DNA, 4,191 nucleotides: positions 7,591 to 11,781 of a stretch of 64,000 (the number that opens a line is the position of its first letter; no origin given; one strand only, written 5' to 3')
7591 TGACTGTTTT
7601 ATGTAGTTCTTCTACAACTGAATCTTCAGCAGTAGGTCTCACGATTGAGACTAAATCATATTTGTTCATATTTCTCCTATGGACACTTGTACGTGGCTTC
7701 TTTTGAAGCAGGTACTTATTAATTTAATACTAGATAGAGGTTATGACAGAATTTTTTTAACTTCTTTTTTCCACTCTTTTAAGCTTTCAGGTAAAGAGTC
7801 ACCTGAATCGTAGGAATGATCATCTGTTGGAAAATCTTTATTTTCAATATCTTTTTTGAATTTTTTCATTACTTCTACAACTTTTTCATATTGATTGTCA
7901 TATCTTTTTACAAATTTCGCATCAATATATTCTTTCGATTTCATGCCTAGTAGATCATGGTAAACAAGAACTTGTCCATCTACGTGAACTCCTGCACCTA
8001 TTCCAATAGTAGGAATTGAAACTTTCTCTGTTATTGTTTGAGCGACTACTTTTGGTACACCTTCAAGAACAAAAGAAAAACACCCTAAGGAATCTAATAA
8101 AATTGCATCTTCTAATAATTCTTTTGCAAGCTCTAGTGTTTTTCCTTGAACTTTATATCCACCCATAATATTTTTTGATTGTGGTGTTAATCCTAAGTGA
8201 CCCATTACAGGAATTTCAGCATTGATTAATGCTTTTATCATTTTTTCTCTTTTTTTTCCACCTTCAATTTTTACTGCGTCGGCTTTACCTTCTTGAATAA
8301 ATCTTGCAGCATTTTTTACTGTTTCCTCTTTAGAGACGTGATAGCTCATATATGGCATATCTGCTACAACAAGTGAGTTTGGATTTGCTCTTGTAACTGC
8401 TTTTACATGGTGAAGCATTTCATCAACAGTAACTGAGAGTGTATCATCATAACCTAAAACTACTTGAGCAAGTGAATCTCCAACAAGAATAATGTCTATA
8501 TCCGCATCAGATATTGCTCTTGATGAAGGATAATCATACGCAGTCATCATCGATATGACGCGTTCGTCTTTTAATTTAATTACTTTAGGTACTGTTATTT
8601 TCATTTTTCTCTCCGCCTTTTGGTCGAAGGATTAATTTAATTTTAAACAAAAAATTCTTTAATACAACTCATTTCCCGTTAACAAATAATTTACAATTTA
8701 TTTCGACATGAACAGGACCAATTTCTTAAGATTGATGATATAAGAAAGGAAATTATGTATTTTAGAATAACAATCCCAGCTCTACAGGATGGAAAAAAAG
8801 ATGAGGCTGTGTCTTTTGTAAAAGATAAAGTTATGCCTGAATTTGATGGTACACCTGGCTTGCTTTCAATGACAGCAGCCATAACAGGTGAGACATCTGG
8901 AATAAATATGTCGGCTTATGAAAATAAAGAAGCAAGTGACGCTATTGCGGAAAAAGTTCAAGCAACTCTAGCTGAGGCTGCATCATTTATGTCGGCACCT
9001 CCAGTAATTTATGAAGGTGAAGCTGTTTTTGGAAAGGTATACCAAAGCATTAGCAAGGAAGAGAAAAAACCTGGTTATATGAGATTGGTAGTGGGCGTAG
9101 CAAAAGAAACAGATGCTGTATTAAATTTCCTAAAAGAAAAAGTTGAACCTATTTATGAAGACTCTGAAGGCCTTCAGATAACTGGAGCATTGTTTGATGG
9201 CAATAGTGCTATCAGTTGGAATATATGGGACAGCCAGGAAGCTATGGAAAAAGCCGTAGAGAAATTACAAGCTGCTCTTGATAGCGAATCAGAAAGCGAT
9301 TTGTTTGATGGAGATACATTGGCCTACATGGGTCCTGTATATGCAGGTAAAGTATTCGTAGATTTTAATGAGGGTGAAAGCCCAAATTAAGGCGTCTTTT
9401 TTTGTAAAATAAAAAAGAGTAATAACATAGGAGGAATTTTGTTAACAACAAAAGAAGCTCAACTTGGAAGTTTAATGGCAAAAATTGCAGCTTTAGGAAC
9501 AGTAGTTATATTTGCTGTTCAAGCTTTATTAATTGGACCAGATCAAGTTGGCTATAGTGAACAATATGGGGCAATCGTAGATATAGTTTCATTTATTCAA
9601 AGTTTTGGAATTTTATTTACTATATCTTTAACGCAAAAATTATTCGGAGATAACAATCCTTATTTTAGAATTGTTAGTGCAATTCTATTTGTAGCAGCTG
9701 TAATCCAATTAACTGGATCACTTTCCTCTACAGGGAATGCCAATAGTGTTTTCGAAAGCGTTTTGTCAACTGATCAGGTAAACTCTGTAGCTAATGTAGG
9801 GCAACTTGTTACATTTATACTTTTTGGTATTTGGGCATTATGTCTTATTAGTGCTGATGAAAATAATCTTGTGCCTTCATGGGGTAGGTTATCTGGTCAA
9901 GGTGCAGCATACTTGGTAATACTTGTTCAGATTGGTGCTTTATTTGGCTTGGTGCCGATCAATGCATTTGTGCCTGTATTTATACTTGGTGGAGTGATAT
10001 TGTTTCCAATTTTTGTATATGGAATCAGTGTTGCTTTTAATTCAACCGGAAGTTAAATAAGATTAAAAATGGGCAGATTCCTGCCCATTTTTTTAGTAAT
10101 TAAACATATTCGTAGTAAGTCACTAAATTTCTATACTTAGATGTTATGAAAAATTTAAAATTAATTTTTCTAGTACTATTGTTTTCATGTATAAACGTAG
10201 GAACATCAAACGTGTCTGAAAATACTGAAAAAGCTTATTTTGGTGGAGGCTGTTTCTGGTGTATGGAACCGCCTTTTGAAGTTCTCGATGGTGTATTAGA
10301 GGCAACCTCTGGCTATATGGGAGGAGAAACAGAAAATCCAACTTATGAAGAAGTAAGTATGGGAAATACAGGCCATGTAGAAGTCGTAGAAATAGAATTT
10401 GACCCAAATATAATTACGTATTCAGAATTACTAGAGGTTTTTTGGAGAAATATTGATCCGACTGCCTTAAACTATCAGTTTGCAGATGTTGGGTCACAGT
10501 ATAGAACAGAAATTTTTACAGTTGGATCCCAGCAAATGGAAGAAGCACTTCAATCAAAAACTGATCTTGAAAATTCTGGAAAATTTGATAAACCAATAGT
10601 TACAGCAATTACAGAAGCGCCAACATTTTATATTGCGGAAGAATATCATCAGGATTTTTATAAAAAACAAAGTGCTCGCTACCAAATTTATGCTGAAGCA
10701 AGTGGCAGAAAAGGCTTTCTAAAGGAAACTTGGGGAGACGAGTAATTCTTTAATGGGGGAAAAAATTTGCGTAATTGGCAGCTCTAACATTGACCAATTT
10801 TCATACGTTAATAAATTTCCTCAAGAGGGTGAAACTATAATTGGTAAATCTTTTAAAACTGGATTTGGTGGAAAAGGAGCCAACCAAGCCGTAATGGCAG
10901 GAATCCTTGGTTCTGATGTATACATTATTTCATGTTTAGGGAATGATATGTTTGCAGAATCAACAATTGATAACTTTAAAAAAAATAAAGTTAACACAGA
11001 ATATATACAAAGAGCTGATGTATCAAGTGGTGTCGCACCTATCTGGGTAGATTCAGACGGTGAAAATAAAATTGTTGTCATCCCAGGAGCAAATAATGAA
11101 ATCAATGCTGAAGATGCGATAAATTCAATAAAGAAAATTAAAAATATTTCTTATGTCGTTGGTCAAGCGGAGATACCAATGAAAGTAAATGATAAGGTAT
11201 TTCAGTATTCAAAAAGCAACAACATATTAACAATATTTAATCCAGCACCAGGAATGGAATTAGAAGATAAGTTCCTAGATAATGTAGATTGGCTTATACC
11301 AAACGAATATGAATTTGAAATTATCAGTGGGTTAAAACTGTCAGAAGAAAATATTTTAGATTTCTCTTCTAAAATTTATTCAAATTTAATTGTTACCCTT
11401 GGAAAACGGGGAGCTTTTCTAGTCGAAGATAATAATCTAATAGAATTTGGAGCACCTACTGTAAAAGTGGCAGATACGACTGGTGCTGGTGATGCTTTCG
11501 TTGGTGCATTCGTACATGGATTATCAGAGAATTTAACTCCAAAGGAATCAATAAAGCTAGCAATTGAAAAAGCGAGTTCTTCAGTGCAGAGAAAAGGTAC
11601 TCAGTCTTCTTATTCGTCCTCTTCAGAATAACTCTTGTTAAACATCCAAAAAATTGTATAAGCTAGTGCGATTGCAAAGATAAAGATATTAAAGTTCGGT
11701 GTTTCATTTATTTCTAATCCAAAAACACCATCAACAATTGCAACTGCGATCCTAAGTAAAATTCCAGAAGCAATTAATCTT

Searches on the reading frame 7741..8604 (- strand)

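Call 31: search_protein_families(library=pfam, proteins=[window:7741-8604:-], max_evalue=0.001)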
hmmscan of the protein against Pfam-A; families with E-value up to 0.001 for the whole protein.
window:7741-8604:- (287 aa): 2 families
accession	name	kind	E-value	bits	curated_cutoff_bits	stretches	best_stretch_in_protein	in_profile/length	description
PF02548.21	Pantoate_transf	-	3.8e-104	348.1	28.7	1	2-260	1-258/259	Ketopantoate hydroxymethyltransferase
PF13714.12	PEP_mutase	-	5.9e-07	29.7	31.5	1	11-121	4-114/240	Phosphoenolpyruvate phosphomutase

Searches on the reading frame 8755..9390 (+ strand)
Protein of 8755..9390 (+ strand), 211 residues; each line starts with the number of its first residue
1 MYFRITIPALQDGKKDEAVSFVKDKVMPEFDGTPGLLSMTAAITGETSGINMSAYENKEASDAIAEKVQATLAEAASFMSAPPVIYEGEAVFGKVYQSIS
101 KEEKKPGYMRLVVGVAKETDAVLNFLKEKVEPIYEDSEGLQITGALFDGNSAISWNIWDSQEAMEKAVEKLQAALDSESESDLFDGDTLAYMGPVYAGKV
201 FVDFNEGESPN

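Call 6: search_protein_families(library=ncbifam, proteins=[window:8755-9390:+], max_evalue=1)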
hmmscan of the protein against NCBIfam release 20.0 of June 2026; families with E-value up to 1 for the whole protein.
window:8755-9390:+ (211 aa): 0 families

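Call 38: search_protein_families(library=padloc, proteins=[window:8755-9390:+], max_evalue=1)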
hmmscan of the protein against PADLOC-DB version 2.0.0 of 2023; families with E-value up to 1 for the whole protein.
window:8755-9390:+ (211 aa): 1 family
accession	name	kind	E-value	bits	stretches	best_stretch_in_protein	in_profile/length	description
PDLC04343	PDC-M03A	-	0.027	11.5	1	55-105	112-162/370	-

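Call 39: search_protein_families(library=phrogs, proteins=[window:8755-9390:+], max_evalue=1)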
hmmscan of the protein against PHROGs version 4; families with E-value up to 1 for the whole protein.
window:8755-9390:+ (211 aa): 0 families

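Call 60: find_related_loci(query=A5, collection=genome_contigs, flank=4000)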
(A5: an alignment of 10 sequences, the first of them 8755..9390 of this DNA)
Query A5 (211 aa) in genome_contigs; peptide patterns used: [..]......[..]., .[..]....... (x = any residue, [..] = any of these).
85 stretches matched a pattern; 35 encode a relative of the query (tblastn E <= 1e-3); 35 distinct loci.
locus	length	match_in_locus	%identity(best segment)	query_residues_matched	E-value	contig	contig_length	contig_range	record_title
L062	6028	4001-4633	100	1-211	1e-139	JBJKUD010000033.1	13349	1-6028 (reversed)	MAG: Candidatus Actinomarina sp. isolate LRMED-050 Acidimicrobiia-LRMED-050-C41, whole genome shotgun sequence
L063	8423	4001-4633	100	1-211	5e-139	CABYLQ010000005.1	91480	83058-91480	MAG: uncultured Candidatus Actinomarina sp. isolate AG-333-G05 genome assembly, contig: AG-333-G05_NODE_5, whole genome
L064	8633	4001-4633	91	1-211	1e-130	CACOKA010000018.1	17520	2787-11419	MAG: uncultured Candidatus Actinomarina sp. isolate AH-321-L10 genome assembly, contig: AH-321-L10_NODE_18, whole genome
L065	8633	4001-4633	91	1-211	2e-130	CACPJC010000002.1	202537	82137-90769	MAG: uncultured Candidatus Actinomarina sp. isolate AG-913-G17 genome assembly, contig: AG-913-G17_NODE_2, whole genome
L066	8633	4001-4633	90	1-211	3e-130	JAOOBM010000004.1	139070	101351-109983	Acidimicrobiaceae bacterium isolate AH-736-J19 AH-736-J19_NODE_4, whole genome shotgun sequence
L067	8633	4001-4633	91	1-211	2e-130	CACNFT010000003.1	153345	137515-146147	MAG: uncultured Candidatus Actinomarina sp. isolate AG-920-J05 genome assembly, contig: AG-920-J05_NODE_3, whole genome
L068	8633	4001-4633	100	1-211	2e-139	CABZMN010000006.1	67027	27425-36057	MAG: uncultured Candidatus Actinomarina sp. isolate AG-337-K14 genome assembly, contig: AG-337-K14_NODE_6, whole genome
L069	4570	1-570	92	22-211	4e-117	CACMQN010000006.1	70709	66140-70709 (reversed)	MAG: uncultured Candidatus Actinomarina sp. isolate AG-919-G14 genome assembly, contig: AG-919-G14_NODE_6, whole genome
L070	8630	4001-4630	80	1-210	5e-115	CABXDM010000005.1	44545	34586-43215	MAG: uncultured Candidatus Actinomarina sp. isolate AG-313-L19 genome assembly, contig: AG-313-L19_NODE_5, whole genome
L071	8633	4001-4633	79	1-211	8e-115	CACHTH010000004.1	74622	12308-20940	uncultured Candidatus Actinomarina sp. isolate AG-912-D06 genome assembly, contig: AG-912-D06_NODE_4, whole genome shotg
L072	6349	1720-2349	81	1-210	3e-114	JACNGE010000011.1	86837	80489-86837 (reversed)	MAG: Actinomycetota bacterium isolate NIOZ-UU119 NIOZ-UU_NODE_205_length_86837_cov_13.8177, whole genome shotgun sequenc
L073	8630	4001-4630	81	1-210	3e-114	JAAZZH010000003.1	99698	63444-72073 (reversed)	MAG: Actinomycetota bacterium isolate bin97s NODE_3_length_99698_cov_10.832412, whole genome shotgun sequence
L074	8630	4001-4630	81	1-210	3e-114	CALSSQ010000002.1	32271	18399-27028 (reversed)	MAG: uncultured Candidatus Actinomarinales bacterium isolate AA_MB45 genome assembly, contig: contig_13108_AA_MB45, whol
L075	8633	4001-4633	76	1-211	1e-113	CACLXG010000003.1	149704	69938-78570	uncultured Candidatus Actinomarina sp. isolate AG-917-O09 genome assembly, contig: AG-917-O09_NODE_3, whole genome shotg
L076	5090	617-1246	80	1-210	5e-114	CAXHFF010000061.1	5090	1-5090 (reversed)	MAG TPA_asm: uncultured Acidimicrobiaceae bacterium isolate SRR13122196_binner13_Refined_2 genome assembly, contig: ERZ4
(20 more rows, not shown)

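Call 78: find_related_loci(query=A5, collection=viral_contigs, flank=5000)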
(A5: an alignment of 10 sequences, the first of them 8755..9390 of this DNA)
Query A5 (211 aa) in viral_contigs; peptide patterns used: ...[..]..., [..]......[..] (x = any residue, [..] = any of these).
160 stretches matched a pattern, but none encodes a relative of the query by tblastn (E <= 1e-3).

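Call 94: search_protein_families(library=pfam, alignment_id=A4, max_evalue=1)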
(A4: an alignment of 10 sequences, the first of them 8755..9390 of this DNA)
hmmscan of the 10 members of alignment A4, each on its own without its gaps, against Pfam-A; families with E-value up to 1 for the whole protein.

A. member 1, window:8755-9390:+ (211 aa): 1 family
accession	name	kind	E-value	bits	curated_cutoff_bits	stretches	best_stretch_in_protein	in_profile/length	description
PF07237.17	DUF1428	-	0.009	16.7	27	0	152-176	66-90/102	Protein of unknown function (DUF1428)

B. families by the number of members that match (of 10 scanned): 3 families
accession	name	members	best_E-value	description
PF03992.22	ABM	8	6.5e-05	Antibiotic biosynthesis monooxygenase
PF07237.17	DUF1428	2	0.009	Protein of unknown function (DUF1428)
PF15569.11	Imm40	1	0.36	Immunity protein 40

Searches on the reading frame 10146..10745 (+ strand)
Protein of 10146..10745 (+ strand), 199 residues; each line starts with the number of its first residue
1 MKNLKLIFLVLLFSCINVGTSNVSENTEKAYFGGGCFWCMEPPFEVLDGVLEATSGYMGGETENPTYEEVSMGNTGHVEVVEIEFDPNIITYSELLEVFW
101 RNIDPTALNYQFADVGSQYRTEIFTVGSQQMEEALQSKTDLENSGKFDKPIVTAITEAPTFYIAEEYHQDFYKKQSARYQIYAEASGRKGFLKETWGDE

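Call 31: search_protein_families(library=pfam, proteins=[window:10146-10745:+], max_evalue=0.001)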
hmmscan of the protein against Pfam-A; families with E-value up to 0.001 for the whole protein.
window:10146-10745:+ (199 aa): 1 family
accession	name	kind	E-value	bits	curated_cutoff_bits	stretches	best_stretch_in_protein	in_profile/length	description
PF01625.27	PMSR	-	3e-61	206.6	23.7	1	29-180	1-152/153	Peptide methionine sulfoxide reductase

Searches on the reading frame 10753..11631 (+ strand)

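Call 31: search_protein_families(library=pfam, proteins=[window:10753-11631:+], max_evalue=0.001)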
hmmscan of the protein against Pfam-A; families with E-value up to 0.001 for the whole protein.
window:10753-11631:+ (292 aa): 2 families
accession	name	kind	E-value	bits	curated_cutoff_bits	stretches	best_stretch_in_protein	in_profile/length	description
PF00294.29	PfkB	-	3.4e-61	207.6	25.8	1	3-287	2-299/302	pfkB family carbohydrate kinase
PF08543.17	Phos_pyr_kin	-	2.7e-05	24.1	27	1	135-279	81-233/246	Phosphomethylpyrimidine kinase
